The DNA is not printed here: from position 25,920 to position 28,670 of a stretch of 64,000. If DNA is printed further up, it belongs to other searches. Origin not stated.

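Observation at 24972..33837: Envelope-located adenine-nucleoside capture locus: TonB-dependent receptor, exported PNP-like protein, four deaminase paralogs (two exported), DUF3574 lipoprotein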

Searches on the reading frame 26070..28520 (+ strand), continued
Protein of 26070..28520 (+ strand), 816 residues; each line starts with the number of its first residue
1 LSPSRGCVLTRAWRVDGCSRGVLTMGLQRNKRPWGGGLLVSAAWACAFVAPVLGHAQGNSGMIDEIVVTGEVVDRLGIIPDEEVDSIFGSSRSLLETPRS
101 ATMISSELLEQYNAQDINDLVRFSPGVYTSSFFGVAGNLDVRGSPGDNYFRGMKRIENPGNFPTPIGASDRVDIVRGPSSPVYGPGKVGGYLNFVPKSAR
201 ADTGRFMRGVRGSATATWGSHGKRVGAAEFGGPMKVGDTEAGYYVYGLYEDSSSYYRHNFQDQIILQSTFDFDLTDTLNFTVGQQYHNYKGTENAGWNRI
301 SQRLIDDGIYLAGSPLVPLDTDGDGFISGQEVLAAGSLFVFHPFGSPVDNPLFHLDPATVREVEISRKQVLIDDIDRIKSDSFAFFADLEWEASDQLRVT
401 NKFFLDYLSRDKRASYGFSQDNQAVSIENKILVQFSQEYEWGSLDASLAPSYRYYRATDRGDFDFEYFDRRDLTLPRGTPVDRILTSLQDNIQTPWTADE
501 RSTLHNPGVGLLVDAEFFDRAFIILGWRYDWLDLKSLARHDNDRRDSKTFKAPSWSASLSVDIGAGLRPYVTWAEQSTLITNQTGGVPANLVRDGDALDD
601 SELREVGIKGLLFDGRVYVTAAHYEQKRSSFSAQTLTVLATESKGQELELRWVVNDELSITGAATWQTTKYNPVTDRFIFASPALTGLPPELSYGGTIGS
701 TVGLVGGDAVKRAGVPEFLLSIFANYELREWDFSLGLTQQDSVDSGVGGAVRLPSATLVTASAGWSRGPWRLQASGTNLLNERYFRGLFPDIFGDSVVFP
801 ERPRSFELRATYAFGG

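Call 30: find_encoding_contigs(protein=P0006, flank=10000, max_places=2)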
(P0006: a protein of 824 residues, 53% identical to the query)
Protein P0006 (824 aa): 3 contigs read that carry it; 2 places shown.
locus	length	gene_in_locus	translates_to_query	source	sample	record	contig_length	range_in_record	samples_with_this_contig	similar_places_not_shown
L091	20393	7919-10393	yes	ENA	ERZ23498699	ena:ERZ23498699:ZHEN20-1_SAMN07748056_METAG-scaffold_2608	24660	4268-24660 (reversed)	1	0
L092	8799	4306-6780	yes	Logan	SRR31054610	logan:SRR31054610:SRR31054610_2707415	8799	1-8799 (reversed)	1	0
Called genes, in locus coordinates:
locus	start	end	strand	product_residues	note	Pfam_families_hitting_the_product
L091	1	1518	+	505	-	?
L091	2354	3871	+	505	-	PF00962:A_deaminase, PF19326:AMP_deaminase (weak)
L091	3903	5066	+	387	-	PF13795:HupE_UreJ_2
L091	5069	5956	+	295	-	PF02265:S1-P1_nuclease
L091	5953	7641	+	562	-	PF00149:Metallophos (weak), PF02872:5_nucleotid_C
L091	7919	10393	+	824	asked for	PF07715:Plug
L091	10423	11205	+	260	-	PF11932:DUF3450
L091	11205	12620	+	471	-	PF11932:DUF3450, PF01618:MotA_ExbB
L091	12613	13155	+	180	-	PF01618:MotA_ExbB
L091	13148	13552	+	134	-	PF02472:ExbD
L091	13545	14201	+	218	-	-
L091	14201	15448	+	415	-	PF13181:TPR_8 (faint), PF07719:TPR_2 (faint), PF13428:TPR_14 (faint), PF13432:TPR_16 (faint), PF14559:TPR_19 (faint), PF00515:TPR_1 (faint), PF23914:TPR_CcmH_CycH (weak)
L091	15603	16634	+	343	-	PF00962:A_deaminase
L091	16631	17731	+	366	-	PF06516:NUP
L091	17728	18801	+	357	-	PF06516:NUP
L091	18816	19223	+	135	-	PF12098:DUF3574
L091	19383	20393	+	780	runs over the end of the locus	PF07715:Plug, PF00593:TonB_dep_Rec_b-barrel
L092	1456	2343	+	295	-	PF02265:S1-P1_nuclease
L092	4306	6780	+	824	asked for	PF07715:Plug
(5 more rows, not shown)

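Call 51: search_protein_families(library=ncbifam, proteins=[L091:3903-5066:+, L091:13545-14201:+, L005:13624-14685:+, L005:15781-17142:+, L091:2354-3871:+, L005:12594-13511:+], max_evalue=0.00001)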
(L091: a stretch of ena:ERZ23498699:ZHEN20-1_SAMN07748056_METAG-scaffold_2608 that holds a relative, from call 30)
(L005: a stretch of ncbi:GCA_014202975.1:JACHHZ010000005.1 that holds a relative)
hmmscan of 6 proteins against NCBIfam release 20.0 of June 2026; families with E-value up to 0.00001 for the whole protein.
L091:3903-5066:+ (387 aa): 0 families

L091:13545-14201:+ (218 aa): 8 families
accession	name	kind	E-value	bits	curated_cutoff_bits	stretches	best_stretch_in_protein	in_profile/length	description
TIGR01352.1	tonB_Cterm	subfamily_domain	3.5e-19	68.9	27.1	1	139-215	1-75/76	TonB family protein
NF008082.0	PRK10819.1-3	equivalog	7.6e-16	58.6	265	1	136-201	163-228/242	TonB system transport protein TonB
NF008083.0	PRK10819.1-4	equivalog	7e-11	42.6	448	1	136-195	158-217/239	TonB system transport protein TonB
NF008084.0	PRK10819.1-5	equivalog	1.8e-10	41.1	315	1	136-196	168-228/249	TonB system transport protein TonB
NF008081.0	PRK10819.1-2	equivalog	1.9e-10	41.1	377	1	135-196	158-219/240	TonB system transport protein TonB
NF038079.1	TonB_sider_MxcH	equivalog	3.8e-08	31.9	925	1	139-216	10-86/792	TonB-dependent siderophore myxochelin receptor MxcH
NF047760.1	LIC10042_TonB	equivalog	6e-08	32.9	100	1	141-196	87-142/156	LIC_10042 family TonB-like protein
NF033768.1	myxo_SS_tail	domain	7.5e-08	32.4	40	1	145-199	26-81/92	AgmX/PglI C-terminal domain-containing protein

L005:13624-14685:+ (353 aa): 0 families

L005:15781-17142:+ (453 aa): 29 families (the best 25 are shown)
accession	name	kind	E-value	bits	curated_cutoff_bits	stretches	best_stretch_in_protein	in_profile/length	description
NF006055.0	PRK08203.1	equivalog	2.3e-204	679.1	532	1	2-451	4-452/455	8-oxoguanine deaminase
NF009059.0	PRK12393.1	equivalog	1.4e-111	373.4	543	1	1-444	4-450/460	amidohydrolase family protein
NF005557.0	PRK07228.1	equivalog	1.2e-85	287.9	522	1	10-449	8-437/445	5'-deoxyadenosine deaminase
NF006549.0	PRK09045.1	equivalog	1.2e-76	258.2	540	1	11-444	16-434/444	TRZ/ATZ family hydrolase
NF004701.0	PRK06038.1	equivalog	8.5e-69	232.3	609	1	3-440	5-417/432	N-ethylammeline chlorohydrolase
NF006252.0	PRK08393.1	equivalog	6.7e-56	190.1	617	1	18-446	14-420/424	N-ethylammeline chlorohydrolase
NF012037.0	PRK15493.1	equivalog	1.5e-54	185.5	779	1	10-435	8-419/435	bifunctional S-methyl-5'-thioadenosine deaminase/S-adenosylhomocysteine deaminase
NF006681.0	PRK09229.1-2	equivalog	2.7e-53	181.3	362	1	22-440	19-442/451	formimidoylglutamate deiminase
NF006056.0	PRK08204.1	subfamily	2.1e-52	178.4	391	1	4-448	5-439/449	hypothetical protein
NF005211.0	PRK06687.1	equivalog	2.4e-52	178.1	703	1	12-435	9-419/419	TRZ/ATZ family protein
NF006679.0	PRK09228.1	subfamily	1e-46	159.6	351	1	17-394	24-391/433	guanine deaminase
TIGR02967.1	guan_deamin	equivalog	2.2e-46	158.7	375.4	1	22-392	4-364/401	guanine deaminase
NF004801.0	PRK06151.1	subfamily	1.4e-44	152.7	416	1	16-449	16-462/491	chlorohydrolase family protein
TIGR03314.1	Se_ssnA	subfamily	7.6e-44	150.3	455.5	1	4-448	1-436/441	putative selenium metabolism protein SsnA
NF005540.0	PRK07203.1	equivalog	8.3e-43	146.6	444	1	4-451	2-440/444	putative aminohydrolase SsnA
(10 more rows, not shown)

L091:2354-3871:+ (505 aa): 9 families
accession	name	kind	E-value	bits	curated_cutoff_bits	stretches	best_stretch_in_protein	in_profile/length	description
TIGR01430.1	aden_deam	equivalog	8.2e-37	127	216.55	1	204-464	70-321/323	adenosine deaminase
NF006848.0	PRK09358.1-3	equivalog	5.7e-27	94.8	426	1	196-464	61-321/325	adenosine deaminase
TIGR01431.1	adm_rel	subfamily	5.1e-25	88.2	315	1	58-430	60-428/479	adenosine deaminase-related growth factor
NF006846.0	PRK09358.1-1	equivalog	2.3e-23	82.8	459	1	208-465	81-329/333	adenosine deaminase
NF006854.0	PRK09358.3-1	equivalog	3.7e-22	78.8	530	1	193-472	70-340/344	adenosine deaminase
NF006849.0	PRK09358.1-5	equivalog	5.9e-22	78.2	494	1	180-472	57-343/350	adenosine deaminase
NF006850.0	PRK09358.1-6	equivalog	2.2e-21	76.1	419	1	254-469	121-330/334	adenosine deaminase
NF006847.0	PRK09358.1-2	equivalog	5.6e-20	71.5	412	1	252-465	134-351/364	adenosine deaminase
NF006856.0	PRK09358.3-3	equivalog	2.2e-09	36.9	510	1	313-450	177-312/316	adenosine deaminase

L005:12594-13511:+ (305 aa): 11 families
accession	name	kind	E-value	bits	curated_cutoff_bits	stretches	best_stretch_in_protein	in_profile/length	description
TIGR01694.1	MTAP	equivalog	6.8e-25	87.8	274.85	1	33-248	2-209/240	S-methyl-5'-thioadenosine phosphorylase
NF006599.0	PRK09136.1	equivalog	1.1e-19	70.6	223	1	33-263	4-229/247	S-methyl-5'-thioinosine phosphorylase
NF006054.0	PRK08202.1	equivalog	7.2e-19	68.3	218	1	93-250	99-244/274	purine-nucleoside phosphorylase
TIGR01697.1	PNPH-PUNA-XAPA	subfamily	1.5e-16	60.5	197.1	1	92-249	74-219/247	inosine/guanosine/xanthosine phosphorylase family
NF006334.0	PRK08564.1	equivalog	5.1e-16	58.6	382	1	30-241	7-212/267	S-methyl-5'-thioadenosine phosphorylase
TIGR01700.1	PNPH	equivalog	2.6e-14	53.3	293.35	1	98-250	80-220/249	purine nucleoside phosphorylase I, inosine and guanosine-specific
NF005657.0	PRK07432.1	equivalog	5.2e-13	48.8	453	1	94-240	73-209/291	S-methyl-5'-thioadenosine phosphorylase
TIGR01698.1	PUNP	equivalog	6.7e-13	48.6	302.6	1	90-249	72-216/245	purine-nucleoside phosphorylase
NF005876.0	PRK07823.1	equivalog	1.5e-12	47.3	306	1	93-249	74-213/267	S-methyl-5'-thioadenosine phosphorylase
TIGR01699.1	XAPA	equivalog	2e-09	37.4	370.9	1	180-250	151-220/248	xanthosine phosphorylase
NF006492.0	PRK08931.1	equivalog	3.1e-08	33.3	437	1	94-241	73-207/291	S-methyl-5'-thioadenosine phosphorylase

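Call 71: search_protein_families(library=pfam, proteins=[L062:8559-9485:+, L062:12662-13426:-, L062:13394-15097:+, L084:6820-8583:+, L084:12823-13884:-, L012:8277-9419:+, L012:12620-14530:+, L054:8617-9657:+, L054:12541-13965:+, L054:13988-14995:+], max_evalue=0.001)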
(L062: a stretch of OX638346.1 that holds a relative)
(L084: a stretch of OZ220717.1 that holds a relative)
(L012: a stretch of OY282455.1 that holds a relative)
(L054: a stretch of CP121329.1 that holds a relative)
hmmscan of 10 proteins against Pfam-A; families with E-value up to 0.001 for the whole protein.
L062:8559-9485:+ (308 aa): 1 family
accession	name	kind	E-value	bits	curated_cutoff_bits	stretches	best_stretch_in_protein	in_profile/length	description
PF14261.11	DUF4351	-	1.2e-11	44.9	25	1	249-302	1-54/59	Domain of unknown function (DUF4351)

L062:12662-13426:- (254 aa): 2 families
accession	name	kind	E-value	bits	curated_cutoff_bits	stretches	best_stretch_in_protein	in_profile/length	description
PF17784.7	Sulfotransfer_4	-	1.2e-33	117.2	22.8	1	66-241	1-214/215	Sulfotransferase domain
PF13469.12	Sulfotransfer_3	-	9.9e-06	26.4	27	0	131-227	117-213/216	Sulfotransferase family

L062:13394-15097:+ (567 aa): 2 families
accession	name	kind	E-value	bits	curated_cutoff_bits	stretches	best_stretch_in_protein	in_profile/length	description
PF00501.34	AMP-binding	-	4.8e-74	249.9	29.9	1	52-420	8-384/384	AMP-binding enzyme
PF13193.12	AMP-binding_C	-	4.1e-18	66.5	24.5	1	470-546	1-76/76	AMP-binding enzyme C-terminal domain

L084:6820-8583:+ (587 aa): 3 families
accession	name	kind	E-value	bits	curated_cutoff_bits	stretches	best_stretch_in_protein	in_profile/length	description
PF02775.26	TPP_enzyme_C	-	2e-44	151.5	21.9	1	422-567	1-150/151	Thiamine pyrophosphate enzyme, C-terminal TPP binding domain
PF02776.23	TPP_enzyme_N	-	1.9e-35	121.6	26.8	1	50-163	2-117/119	Thiamine pyrophosphate enzyme, N-terminal TPP binding domain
PF00205.28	TPP_enzyme_M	-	1.5e-30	106.1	30.4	1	239-368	6-136/137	Thiamine pyrophosphate enzyme, central domain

L084:12823-13884:- (353 aa): 0 families

L012:8277-9419:+ (380 aa): 0 families

L012:12620-14530:+ (636 aa): 1 family
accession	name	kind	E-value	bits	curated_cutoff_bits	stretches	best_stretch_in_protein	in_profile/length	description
PF04932.20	Wzy_C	-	4.2e-14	53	31.7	1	220-377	2-148/149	O-Antigen ligase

L054:8617-9657:+ (346 aa): 1 family
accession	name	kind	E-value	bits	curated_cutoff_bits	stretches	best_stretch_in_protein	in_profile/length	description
PF00144.29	Beta-lactamase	-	4e-21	76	27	1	60-321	19-305/329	Beta-lactamase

L054:12541-13965:+ (474 aa): 1 family
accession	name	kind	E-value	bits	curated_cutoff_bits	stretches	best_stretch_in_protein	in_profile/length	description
PF04107.18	GCS2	-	1.3e-10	41.6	21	1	46-135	2-93/291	Glutamate-cysteine ligase family 2(GCS2)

L054:13988-14995:+ (335 aa): 1 family
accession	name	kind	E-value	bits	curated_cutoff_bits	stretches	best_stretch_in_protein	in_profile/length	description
PF24827.1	AstE_AspA_cat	-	4.3e-14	53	25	1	39-194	4-177/192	Succinylglutamate desuccinylase/Aspartoacylase catalytic domain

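Call 91: search_solved_structures(query=A1, max_evalue=0.00001)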
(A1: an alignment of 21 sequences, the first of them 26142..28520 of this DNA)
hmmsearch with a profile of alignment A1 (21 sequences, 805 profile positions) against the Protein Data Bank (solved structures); distinct sequences matched with E-value up to 0.00001: 22.
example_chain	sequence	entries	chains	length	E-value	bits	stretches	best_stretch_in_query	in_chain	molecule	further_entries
5fp1_A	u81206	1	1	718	1.4e-22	82.9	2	483-779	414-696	TONB-DEPENDENT SIDEROPHORE RECEPTOR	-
9rvq_A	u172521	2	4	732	5.6e-22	80.9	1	21-183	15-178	TonB-dependent receptor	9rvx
6i96_A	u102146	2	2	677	8.5e-21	77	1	67-260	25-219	Metal-pseudopaline receptor CntO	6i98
6i97_A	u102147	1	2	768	2.1e-20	75.7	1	67-260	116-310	Metal-pseudopaline receptor CntO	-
6z8a_A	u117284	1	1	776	2.2e-20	75.6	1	67-260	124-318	Ferrioxamine receptor FoxA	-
8b43_A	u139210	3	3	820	3e-20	75.2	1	67-260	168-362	Metal-pseudopaline receptor CntO | Ferrioxamine receptor FoxA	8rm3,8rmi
3qlb_A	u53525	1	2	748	3e-18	68.5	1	21-262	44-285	Enantio-pyochelin receptor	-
5nec_A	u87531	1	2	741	8.2e-18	67.1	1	488-779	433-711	TonB-dependent siderophore receptor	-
5fok_A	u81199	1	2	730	8.4e-18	67.1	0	693-778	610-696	IRON TRANSPORT OUTER MEMBRANE RECEPTOR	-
1xkw_A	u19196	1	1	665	6.6e-17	64.1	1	73-272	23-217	Fe(III)-pyochelin receptor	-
1fcp_A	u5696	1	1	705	1.2e-14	56.6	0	627-780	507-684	PROTEIN (FERRIC HYDROXAMATE UPTAKE RECEPTOR)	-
4cu4_A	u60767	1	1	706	1.2e-14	56.6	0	627-780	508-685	FERRICHROME-IRON RECEPTOR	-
1fi1_A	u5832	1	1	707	1.2e-14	56.6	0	627-780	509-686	FERRICHROME-IRON RECEPTOR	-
2fcp_A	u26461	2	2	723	1.5e-14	56.4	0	627-780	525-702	PROTEIN (FERRIC HYDROXAMATE UPTAKE RECEPTOR) | FhuA iron-ferrichrome transporter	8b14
1qff_A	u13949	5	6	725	1.5e-14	56.4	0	627-780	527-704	FERRIC HYDROXAMATE UPTAKE RECEPTOR | PROTEIN (FERRIC HYDROXAMATE UPTAKE RECEPTOR) | FERRIC HYDROXAMATE RECEPTOR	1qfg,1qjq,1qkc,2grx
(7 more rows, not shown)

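Call 92: search_solved_structures(query=L005:13624-14685:+, max_evalue=0.01)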
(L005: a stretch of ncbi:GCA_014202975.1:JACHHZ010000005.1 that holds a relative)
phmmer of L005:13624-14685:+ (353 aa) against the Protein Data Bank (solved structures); distinct sequences matched with E-value up to 0.01: 0.
